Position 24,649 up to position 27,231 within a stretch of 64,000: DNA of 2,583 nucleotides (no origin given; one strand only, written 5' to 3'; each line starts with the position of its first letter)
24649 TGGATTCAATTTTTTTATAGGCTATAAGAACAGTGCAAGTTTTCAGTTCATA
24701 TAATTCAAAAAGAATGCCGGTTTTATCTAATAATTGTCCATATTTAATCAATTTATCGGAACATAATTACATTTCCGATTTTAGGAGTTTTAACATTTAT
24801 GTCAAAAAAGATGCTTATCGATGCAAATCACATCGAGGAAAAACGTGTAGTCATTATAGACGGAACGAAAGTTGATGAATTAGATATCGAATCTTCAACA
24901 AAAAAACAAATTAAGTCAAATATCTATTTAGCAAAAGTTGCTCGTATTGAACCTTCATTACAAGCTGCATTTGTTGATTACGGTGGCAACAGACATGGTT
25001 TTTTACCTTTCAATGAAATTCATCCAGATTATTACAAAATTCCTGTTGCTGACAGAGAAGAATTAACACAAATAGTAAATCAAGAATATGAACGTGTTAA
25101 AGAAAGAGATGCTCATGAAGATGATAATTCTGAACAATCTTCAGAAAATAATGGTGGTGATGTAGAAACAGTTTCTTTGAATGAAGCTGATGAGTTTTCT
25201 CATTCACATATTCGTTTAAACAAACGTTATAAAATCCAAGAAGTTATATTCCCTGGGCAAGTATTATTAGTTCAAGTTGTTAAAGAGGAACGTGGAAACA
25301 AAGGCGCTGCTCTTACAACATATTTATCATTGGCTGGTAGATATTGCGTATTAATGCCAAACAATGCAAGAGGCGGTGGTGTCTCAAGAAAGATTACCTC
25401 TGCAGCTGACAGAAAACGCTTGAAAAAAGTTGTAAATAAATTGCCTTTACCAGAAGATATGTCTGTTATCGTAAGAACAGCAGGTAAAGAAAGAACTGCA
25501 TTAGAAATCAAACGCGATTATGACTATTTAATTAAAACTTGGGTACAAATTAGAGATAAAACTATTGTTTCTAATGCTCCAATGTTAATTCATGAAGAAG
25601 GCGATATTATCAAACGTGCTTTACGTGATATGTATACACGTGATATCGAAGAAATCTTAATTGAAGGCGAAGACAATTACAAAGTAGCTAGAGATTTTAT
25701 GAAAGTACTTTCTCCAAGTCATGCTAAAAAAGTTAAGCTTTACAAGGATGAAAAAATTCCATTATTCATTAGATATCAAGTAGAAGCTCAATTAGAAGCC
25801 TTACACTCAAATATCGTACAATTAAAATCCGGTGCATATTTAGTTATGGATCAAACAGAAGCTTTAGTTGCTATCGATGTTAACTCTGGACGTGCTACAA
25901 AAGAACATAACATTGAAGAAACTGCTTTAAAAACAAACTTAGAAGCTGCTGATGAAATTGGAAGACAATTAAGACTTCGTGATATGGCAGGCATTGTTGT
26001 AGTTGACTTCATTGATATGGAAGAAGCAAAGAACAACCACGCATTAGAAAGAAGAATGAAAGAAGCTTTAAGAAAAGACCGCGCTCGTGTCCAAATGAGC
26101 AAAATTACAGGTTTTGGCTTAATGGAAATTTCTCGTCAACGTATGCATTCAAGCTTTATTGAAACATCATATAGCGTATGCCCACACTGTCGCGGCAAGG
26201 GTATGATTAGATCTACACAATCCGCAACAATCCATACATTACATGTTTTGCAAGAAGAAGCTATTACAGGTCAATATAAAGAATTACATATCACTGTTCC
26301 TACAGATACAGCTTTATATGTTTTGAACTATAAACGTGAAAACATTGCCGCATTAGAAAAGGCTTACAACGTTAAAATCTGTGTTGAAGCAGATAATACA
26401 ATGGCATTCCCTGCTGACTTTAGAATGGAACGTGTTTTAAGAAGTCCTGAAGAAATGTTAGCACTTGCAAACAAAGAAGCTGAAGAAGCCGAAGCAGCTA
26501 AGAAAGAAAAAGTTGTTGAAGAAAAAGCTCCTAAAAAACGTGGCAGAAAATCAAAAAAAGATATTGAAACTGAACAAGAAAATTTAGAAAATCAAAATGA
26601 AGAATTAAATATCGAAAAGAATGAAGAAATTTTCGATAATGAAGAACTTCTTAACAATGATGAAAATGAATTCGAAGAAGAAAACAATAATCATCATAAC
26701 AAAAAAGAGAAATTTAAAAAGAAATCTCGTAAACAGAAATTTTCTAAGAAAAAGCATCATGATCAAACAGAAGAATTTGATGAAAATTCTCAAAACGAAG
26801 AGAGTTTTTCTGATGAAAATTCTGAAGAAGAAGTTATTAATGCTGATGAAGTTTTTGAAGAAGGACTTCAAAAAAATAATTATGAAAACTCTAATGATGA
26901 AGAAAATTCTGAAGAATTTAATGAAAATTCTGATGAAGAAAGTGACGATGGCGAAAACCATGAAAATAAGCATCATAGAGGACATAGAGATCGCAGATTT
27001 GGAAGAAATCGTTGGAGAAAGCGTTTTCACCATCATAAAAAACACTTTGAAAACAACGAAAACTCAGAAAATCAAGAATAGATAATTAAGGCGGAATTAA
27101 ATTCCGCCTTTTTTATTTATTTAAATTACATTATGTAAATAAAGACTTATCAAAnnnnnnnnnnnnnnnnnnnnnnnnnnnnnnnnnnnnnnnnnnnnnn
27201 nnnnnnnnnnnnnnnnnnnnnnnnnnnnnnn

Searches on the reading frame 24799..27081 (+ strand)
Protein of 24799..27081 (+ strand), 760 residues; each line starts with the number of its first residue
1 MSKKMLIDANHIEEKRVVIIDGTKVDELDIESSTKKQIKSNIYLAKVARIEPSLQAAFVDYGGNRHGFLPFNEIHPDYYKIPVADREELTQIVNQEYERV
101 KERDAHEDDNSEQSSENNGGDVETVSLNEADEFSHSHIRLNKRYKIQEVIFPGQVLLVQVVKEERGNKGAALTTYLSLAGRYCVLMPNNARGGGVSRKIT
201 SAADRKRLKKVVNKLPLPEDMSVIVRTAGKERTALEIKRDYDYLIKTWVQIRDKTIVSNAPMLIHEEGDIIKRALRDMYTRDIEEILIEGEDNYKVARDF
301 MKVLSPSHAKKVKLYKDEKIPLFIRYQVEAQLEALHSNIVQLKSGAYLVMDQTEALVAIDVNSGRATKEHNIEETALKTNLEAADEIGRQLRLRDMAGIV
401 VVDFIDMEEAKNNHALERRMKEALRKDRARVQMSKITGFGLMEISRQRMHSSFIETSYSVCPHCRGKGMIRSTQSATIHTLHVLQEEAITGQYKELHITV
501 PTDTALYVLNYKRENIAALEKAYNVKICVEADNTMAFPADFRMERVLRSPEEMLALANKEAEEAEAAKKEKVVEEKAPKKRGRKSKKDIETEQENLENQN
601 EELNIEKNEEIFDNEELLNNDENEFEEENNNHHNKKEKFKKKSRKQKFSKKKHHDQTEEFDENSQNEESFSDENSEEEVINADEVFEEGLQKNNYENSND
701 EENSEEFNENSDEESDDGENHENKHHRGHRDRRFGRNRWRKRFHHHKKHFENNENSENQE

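Call 9: search_protein_families(library=ncbifam, proteins=[window:24799-27081:+], max_evalue=0.00001)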
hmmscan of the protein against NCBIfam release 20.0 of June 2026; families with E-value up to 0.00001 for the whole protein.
window:24799-27081:+ (760 aa): 5 families
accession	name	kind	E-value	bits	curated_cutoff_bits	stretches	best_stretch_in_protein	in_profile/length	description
NF008074.0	PRK10811.1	equivalog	5.7e-162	540.9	908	2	135-757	79-705/1068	ribonuclease E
TIGR00757.1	RNaseEG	subfamily_domain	8.2e-155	515.8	325.95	1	15-478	2-411/415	Rne/Rng family ribonuclease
NF008689.0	PRK11712.1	equivalog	2.7e-87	293.3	594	2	143-479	90-423/489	ribonuclease G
NF052588.1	RnaseEMycob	equivalog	2.1e-75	254.2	1400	1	144-471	410-747/945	ribonuclease E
NF052586.1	RnaseECyano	equivalog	6.7e-72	242.8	900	1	145-599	81-528/619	ribonuclease E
